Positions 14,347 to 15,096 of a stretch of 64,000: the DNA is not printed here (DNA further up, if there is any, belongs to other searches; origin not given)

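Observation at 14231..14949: Phage copies of host cell-cycle regulator domains: a GcrA-like and a DnaA domain-IV-like protein in the replication module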

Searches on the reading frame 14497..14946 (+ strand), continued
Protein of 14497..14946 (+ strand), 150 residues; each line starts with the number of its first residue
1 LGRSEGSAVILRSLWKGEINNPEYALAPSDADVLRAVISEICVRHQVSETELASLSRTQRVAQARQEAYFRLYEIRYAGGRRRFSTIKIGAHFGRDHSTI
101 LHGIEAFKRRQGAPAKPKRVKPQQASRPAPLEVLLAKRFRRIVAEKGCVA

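Call 52: find_homologous_proteins(query=A2, max_evalue=0.00001)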
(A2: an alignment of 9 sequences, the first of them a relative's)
Query A2 (9 sequences) (142 aa, profile of the alignment): 1571 proteins with E <= 0.00001 among 4205 candidates; the best 120 are listed.
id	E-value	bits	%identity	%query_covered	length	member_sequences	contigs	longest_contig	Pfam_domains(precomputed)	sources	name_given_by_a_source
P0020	2.0e-36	142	35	73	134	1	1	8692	PF08299.18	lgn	-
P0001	2.7e-36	142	100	100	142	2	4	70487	PF08299.18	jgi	-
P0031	8.9e-36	140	39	65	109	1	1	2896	PF08299.18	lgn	-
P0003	1.3e-35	139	36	97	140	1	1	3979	PF08299.18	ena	-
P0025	2.6e-34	135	36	73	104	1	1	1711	PF08299.18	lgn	-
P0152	2.7e-33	132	33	97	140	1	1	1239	PF08299.18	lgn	-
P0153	6.2e-33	131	37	73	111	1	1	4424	PF08299.18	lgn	-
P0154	4.7e-32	128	34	74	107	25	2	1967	PF08299.18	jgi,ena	jgi:chromosomal replication initiator protein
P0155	5.3e-32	128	37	70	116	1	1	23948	PF08299.18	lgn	-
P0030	2.4e-31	126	35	78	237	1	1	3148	PF08299.18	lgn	-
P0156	7.1e-31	124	35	83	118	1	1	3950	PF08299.18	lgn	-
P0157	1.2e-29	120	37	69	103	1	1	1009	PF08299.18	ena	-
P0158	2.7e-29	119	37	60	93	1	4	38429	PF08299.18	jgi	jgi:chromosomal replication initiator protein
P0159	3.3e-29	119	32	69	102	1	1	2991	PF08299.18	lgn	-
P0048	1.2e-28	117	38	72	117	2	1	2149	PF08299.18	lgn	-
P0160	1.6e-28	117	37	71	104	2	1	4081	PF08299.18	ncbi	-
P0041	2.0e-28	116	30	75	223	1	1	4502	PF13936.13,PF08299.18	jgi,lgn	jgi:chromosomal replication initiation ATPase DnaA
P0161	2.3e-28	116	38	70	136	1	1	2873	PF08299.18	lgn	-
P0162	3.4e-28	116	35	55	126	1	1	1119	PF08299.18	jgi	jgi:chromosomal replication initiation ATPase DnaA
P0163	6.0e-28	115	33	67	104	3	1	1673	PF08299.18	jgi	jgi:chromosomal replication initiator protein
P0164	8.2e-28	114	41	70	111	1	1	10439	PF08299.18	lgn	-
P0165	1.0e-27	114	38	65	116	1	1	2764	PF08299.18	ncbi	-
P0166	1.4e-27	114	35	71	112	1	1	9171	PF08299.18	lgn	-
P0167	1.8e-27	113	33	72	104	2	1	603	PF08299.18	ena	-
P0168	2.8e-27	113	37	58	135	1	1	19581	PF08299.18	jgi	jgi:chromosomal replication initiation ATPase DnaA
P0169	3.0e-27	113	36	74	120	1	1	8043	PF08299.18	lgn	-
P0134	3.1e-27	112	37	70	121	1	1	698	PF08299.18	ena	-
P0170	3.1e-27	112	32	67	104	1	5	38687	PF08299.18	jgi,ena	jgi:chromosomal replication initiator protein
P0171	3.2e-27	112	37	74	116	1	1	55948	PF08299.18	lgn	-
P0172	3.4e-27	112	32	67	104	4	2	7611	PF08299.18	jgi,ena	jgi:chromosomal replication initiator protein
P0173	3.7e-27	112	29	64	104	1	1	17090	PF08299.18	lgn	-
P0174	5.9e-27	112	32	71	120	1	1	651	PF08299.18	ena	-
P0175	6.6e-27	111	31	67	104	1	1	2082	PF08299.18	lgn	-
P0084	7.1e-27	111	35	72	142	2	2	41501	PF08299.18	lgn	-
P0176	8.0e-27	111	42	65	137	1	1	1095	PF08299.18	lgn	-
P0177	8.1e-27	111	31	67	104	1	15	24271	PF08299.18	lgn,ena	-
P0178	8.5e-27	111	35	50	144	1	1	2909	PF08299.18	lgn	-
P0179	9.0e-27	111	33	71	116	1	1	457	PF08299.18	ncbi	-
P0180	1.1e-26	111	33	69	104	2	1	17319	PF08299.18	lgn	-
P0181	1.1e-26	111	41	69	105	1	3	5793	PF08299.18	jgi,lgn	jgi:chromosomal replication initiator protein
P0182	1.2e-26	111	37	84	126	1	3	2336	PF08299.18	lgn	-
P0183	1.5e-26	110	29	73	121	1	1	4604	PF08299.18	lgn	-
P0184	1.9e-26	110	34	57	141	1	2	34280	PF08299.18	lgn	-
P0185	3.2e-26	109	36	57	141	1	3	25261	PF08299.18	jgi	jgi:chromosomal replication initiation ATPase DnaA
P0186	3.2e-26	109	31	67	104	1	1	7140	PF08299.18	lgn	-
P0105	3.7e-26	109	31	63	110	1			PF08299.18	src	-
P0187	3.8e-26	109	30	65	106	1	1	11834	PF08299.18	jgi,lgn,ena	-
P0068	4.5e-26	109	39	56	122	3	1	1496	PF08299.18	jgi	jgi:chromosomal replication initiation ATPase DnaA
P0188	4.5e-26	109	38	57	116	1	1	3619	PF08299.18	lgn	-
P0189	6.7e-26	108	33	65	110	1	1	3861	PF08299.18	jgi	jgi:chromosomal replication initiation ATPase DnaA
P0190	8.8e-26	108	35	65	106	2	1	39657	PF08299.18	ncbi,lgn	ncbi:MAG: helix-turn-helix domain-containing protein [Pseudomonadota bacterium]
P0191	9.8e-26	108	32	54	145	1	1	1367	PF08299.18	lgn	-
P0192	1.2e-25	107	37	58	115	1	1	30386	PF08299.18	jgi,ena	-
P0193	1.2e-25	107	30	73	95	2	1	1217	PF08299.18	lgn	-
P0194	1.3e-25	107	36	70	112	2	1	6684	PF08299.18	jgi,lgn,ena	jgi:chromosomal replication initiation ATPase DnaA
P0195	1.5e-25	107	35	72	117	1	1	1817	PF08299.18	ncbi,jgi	jgi:chromosomal replication initiation ATPase DnaA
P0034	1.5e-25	107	32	76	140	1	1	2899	PF08299.18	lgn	-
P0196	1.5e-25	107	39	70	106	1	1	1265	PF08299.18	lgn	-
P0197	1.8e-25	107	35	71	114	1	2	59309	PF08299.18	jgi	jgi:chromosomal replication initiator protein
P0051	1.9e-25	107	38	77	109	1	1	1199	PF08299.18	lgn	-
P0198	1.9e-25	107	38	71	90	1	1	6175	PF08299.18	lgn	-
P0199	2.2e-25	107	33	72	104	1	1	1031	PF08299.18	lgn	-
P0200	2.5e-25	106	35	56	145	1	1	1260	PF08299.18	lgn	-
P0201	2.9e-25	106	36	70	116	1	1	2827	PF08299.18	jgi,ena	jgi:chromosomal replication initiation ATPase DnaA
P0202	2.9e-25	106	33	56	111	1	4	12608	PF08299.18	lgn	-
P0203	3.5e-25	106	33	59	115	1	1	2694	PF08299.18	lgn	-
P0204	5.9e-25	105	35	82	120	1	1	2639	PF08299.18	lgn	-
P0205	6.1e-25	105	33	74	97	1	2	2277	PF08299.18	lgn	-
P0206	7.3e-25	105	31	67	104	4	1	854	PF08299.18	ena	-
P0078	1.0e-24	104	34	79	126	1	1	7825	PF08299.18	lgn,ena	-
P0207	1.3e-24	104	32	69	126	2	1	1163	PF08299.18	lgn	-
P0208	1.3e-24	104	40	54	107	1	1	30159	PF08299.18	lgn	-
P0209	1.6e-24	104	29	73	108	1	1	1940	PF08299.18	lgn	-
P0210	1.7e-24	104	34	70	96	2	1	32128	PF08299.18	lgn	-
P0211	3.1e-24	103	37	69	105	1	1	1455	PF08299.18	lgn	-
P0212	3.2e-24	103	35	71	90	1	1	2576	PF08299.18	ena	-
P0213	3.3e-24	103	34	70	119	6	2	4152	PF08299.18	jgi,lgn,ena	jgi:chromosomal replication initiation ATPase DnaA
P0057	3.9e-24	103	42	69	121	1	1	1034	PF08299.18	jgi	jgi:chromosomal replication initiation ATPase DnaA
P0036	4.1e-24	102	41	54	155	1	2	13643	PF08299.18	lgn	-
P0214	4.5e-24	102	37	71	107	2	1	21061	PF08299.18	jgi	-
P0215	4.7e-24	102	36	75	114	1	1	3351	PF08299.18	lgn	-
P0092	5.4e-24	102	36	67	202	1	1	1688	PF08299.18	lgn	-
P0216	5.5e-24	102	31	65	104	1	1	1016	PF08299.18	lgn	-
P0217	5.6e-24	102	41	70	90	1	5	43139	PF08299.18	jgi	jgi:chromosomal replication initiator protein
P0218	5.7e-24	102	32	54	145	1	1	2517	PF08299.18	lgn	-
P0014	6.1e-24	102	42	55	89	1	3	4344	PF08299.18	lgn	-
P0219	6.2e-24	102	35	72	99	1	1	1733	PF08299.18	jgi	jgi:chromosomal replication initiation ATPase DnaA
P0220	6.9e-24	102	41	49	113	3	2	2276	PF08299.18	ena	-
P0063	7.0e-24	102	37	56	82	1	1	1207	PF08299.18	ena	-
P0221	8.4e-24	101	37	69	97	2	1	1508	PF08299.18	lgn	-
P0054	9.1e-24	101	41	61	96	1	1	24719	PF08299.18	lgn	-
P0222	9.4e-24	101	34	71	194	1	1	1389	PF08299.18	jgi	jgi:hypothetical protein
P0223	9.6e-24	101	32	73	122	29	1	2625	PF08299.18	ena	-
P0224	1.1e-23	101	38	74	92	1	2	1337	PF08299.18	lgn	-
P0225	1.4e-23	101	37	58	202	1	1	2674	PF08299.18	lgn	-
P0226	1.5e-23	101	41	71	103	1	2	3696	PF08299.18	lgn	-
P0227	1.6e-23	101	34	76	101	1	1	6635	PF08299.18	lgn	-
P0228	1.6e-23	101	35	69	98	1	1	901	PF08299.18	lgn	-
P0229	1.7e-23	100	39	50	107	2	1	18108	PF08299.18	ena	-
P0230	1.9e-23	100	34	74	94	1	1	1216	PF08299.18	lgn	-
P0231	2.3e-23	100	38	69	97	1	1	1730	PF08299.18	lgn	-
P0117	2.3e-23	100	36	73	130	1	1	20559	PF08299.18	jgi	jgi:hypothetical protein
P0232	2.9e-23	100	38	74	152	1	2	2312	PF08299.18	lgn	-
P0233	3.2e-23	100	30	79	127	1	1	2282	PF08299.18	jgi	jgi:chromosomal replication initiation ATPase DnaA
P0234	3.7e-23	99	37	70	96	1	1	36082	PF08299.18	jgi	jgi:chromosomal replication initiation ATPase DnaA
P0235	4.0e-23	99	31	71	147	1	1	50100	PF08299.18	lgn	-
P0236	6.0e-23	99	31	75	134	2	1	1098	PF08299.18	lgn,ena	-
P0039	7.9e-23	98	42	55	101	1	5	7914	PF08299.18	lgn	-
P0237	9.3e-23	98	36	70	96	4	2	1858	PF08299.18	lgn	-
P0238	9.3e-23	98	32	51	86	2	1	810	PF08299.18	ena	-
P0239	1.1e-22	98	27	70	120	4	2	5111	PF08299.18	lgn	-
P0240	1.1e-22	98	24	69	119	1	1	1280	PF08299.18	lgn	-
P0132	1.1e-22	98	36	71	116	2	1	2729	PF08299.18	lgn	-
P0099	1.3e-22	98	40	70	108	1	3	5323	PF13936.13,PF08299.18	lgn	-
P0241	1.3e-22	98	40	75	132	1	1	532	PF08299.18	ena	-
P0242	1.3e-22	98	34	69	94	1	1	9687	PF08299.18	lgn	-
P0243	1.4e-22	98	31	69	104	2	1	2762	PF08299.18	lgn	-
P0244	1.4e-22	98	35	69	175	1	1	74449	PF08299.18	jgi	jgi:hypothetical protein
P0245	1.6e-22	97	37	69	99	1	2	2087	PF08299.18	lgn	-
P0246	1.7e-22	97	41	48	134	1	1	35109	PF08299.18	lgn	-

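Call 53: find_encoding_contigs(protein=P0020, flank=4000, max_places=2)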
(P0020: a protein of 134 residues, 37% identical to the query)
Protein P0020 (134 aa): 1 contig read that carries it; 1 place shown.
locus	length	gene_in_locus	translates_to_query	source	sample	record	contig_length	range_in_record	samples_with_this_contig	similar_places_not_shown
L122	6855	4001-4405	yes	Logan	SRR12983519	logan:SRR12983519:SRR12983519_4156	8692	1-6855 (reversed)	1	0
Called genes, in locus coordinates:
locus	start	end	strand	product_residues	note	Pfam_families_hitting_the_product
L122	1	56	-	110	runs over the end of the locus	-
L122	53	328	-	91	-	-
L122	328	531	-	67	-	-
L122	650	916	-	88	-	-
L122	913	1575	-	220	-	-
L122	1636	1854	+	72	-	-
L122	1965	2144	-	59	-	-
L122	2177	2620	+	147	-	-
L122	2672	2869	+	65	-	-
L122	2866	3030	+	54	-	-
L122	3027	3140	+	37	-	-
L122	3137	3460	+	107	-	PF06356:DUF1064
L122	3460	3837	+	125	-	-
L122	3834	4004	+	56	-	-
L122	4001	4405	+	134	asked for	PF08299:Bac_DnaA_C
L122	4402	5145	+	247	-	-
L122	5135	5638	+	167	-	-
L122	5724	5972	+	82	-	-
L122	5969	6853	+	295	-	?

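Call 54: find_encoding_contigs(protein=P0155, flank=4000, max_places=2)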
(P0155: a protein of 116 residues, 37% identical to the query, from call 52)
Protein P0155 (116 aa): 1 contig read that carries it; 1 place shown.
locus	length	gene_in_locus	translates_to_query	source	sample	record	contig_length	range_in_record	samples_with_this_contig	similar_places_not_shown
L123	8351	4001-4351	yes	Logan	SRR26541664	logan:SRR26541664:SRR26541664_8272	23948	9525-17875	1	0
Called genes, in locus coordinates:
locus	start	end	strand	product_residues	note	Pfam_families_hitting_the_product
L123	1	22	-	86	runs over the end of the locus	-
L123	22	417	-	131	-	-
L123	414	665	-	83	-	-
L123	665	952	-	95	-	-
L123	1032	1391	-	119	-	-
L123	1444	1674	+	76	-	-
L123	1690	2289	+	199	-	-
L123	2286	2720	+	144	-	-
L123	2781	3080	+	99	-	-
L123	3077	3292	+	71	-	-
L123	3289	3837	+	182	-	-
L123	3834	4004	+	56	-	-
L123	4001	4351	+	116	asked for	PF08299:Bac_DnaA_C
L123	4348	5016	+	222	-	-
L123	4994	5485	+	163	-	-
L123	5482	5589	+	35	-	-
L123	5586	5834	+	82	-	-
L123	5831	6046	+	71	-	-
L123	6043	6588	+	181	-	PF02357:NusG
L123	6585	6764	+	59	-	-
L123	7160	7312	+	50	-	-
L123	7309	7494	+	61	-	-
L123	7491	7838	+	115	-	-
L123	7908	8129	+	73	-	-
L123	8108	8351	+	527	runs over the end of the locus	-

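Call 55: find_encoding_contigs(protein=P0171, flank=4000, max_places=2)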
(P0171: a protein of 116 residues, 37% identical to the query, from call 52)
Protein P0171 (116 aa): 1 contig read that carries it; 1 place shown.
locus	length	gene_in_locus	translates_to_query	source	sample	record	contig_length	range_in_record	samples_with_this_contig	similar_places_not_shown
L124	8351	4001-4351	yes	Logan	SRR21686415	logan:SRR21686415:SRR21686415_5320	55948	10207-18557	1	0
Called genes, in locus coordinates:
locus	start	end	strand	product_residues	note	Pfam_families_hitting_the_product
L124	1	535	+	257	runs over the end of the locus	PF02195:ParB_N (weak)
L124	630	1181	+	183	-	PF07463:NUMOD4, PF13392:HNH_3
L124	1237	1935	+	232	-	PF26915:Phage_P4_cII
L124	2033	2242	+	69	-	-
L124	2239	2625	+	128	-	-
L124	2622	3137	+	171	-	-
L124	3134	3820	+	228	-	PF07750:GcrA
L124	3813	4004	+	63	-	-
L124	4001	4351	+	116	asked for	PF08299:Bac_DnaA_C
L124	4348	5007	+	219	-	PF07120:DUF1376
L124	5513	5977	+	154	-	-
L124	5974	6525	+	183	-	PF05063:MT-A70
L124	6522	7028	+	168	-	-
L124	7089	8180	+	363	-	-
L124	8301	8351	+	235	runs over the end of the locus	PF10544:T5orf172, PF13455:MUG113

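Call 56: find_encoding_contigs(protein=P0084, flank=4000, max_places=2)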
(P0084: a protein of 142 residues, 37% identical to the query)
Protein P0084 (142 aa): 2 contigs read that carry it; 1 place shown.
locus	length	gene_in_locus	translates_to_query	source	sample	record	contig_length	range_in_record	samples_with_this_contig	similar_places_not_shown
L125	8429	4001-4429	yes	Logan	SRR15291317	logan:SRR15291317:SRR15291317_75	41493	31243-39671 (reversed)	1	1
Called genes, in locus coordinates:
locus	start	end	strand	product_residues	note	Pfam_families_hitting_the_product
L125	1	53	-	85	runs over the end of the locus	-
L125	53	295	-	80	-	-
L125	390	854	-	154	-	-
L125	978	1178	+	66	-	-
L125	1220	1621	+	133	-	PF19698:DUF6197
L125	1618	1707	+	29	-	-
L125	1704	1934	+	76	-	-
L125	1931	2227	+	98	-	-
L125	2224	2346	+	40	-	-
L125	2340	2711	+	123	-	PF08774:VRR_NUC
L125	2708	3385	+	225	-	PF01555:N6_N4_Mtase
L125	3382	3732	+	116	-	-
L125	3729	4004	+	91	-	-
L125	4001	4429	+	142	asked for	PF08299:Bac_DnaA_C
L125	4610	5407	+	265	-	PF07120:DUF1376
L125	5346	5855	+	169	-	-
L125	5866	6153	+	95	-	PF26092:T4_Y16D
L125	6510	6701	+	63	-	-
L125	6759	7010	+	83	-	-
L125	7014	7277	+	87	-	-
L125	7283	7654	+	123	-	-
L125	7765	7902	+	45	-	-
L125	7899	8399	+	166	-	-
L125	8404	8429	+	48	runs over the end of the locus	-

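Call 58: find_encoding_contigs(protein=P0197, flank=4000, max_places=2)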
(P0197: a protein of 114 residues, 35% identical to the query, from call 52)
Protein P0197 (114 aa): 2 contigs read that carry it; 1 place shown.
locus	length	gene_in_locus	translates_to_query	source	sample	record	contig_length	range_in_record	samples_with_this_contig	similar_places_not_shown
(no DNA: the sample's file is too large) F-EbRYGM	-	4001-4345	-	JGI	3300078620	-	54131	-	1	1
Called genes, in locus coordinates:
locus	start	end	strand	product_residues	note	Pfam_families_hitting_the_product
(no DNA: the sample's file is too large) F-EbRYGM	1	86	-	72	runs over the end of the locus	-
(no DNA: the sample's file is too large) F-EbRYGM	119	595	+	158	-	-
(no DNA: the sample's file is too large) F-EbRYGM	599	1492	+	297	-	PF13392:HNH_3, PF13936:HTH_38 (faint)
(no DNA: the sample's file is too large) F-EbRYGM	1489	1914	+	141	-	-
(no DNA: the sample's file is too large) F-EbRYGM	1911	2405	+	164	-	-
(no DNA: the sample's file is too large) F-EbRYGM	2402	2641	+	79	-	-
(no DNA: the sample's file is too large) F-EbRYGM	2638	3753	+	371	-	PF02796:HTH_7 (faint), PF07750:GcrA (faint), PF13384:HTH_23 (faint), PF01527:HTH_Tnp_1 (faint), PF04545:Sigma70_r4 (faint), PF08281:Sigma70_r4_2 (faint), PF13518:HTH_28 (faint), PF13936:HTH_38 (faint)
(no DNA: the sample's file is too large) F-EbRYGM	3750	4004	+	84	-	PF01726:LexA_DNA_bind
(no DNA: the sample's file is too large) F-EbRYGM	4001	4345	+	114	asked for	PF08299:Bac_DnaA_C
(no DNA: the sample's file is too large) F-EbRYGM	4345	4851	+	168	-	-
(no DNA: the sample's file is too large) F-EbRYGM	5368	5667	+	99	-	-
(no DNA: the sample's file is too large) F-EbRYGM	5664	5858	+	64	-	-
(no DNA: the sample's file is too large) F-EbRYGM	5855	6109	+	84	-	-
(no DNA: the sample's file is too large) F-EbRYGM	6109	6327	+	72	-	-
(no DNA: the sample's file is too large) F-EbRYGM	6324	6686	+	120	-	PF00565:SNase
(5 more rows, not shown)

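Call 59: find_encoding_contigs(protein=P0190, flank=4000, max_places=2)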
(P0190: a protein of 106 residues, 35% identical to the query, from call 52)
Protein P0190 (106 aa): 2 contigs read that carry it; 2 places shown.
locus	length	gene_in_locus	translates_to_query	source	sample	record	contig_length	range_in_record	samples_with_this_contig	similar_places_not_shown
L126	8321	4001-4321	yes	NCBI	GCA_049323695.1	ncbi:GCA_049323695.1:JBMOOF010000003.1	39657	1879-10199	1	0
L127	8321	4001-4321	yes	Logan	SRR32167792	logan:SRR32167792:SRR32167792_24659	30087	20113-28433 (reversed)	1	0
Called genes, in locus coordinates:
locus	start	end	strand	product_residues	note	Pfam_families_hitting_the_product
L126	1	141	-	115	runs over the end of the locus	PF01381:HTH_3, PF13560:HTH_31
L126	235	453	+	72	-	PF13413:HTH_25 (faint), PF13560:HTH_31, PF01381:HTH_3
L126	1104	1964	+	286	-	-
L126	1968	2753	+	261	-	PF02195:ParB_N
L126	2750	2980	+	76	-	-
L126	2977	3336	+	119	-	PF08774:VRR_NUC (weak)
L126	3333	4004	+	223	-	PF07750:GcrA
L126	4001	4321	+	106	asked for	PF08299:Bac_DnaA_C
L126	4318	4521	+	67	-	-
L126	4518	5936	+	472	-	PF00772:DnaB, PF03796:DnaB_C, PF13481:AAA_25 (weak)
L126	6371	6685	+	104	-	-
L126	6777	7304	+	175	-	PF02357:NusG (weak)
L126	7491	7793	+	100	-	-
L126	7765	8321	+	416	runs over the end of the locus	PF04466:Terminase_3, PF17288:Terminase_3C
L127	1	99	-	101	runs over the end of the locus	PF01381:HTH_3, PF13560:HTH_31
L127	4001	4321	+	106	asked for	PF08299:Bac_DnaA_C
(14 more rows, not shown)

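Call 64: find_related_loci(query=P0001, collection=genome_contigs, flank=6000)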
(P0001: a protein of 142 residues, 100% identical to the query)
Query P0001 (142 aa) in genome_contigs; peptide patterns used: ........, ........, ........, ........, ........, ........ (x = any residue, [..] = any of these).
182 stretches matched a pattern, but none encodes a relative of the query by tblastn (E <= 1e-3).

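Call 79: predict_structure(alignment_id=A7)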
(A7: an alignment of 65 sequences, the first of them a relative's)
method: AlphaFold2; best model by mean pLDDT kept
length: 142 residues; sequences in the alignment: 65
mean_pLDDT: 88.0   pTM: 0.68
mean pLDDT of the five models: 88.0, 87.9, 87.4, 87.4, 87.4
residues with pLDDT >= 90: 102; 70-90: 15; 50-70: 22; < 50: 3
segments of 3 or more residues with pLDDT < 50: 1-3
pLDDT, mean of each block of 10 residues (from residue 1): 50 64 96 98 97 98 97 97 98 98 89 70 92 92 64
secondary structure, 60 per line:
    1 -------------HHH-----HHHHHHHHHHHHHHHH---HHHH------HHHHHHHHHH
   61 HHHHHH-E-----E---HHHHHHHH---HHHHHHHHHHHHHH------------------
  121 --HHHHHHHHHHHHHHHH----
elements in order: H22-37 H41-44 H51-66 H78-85 H89-102 H123-138
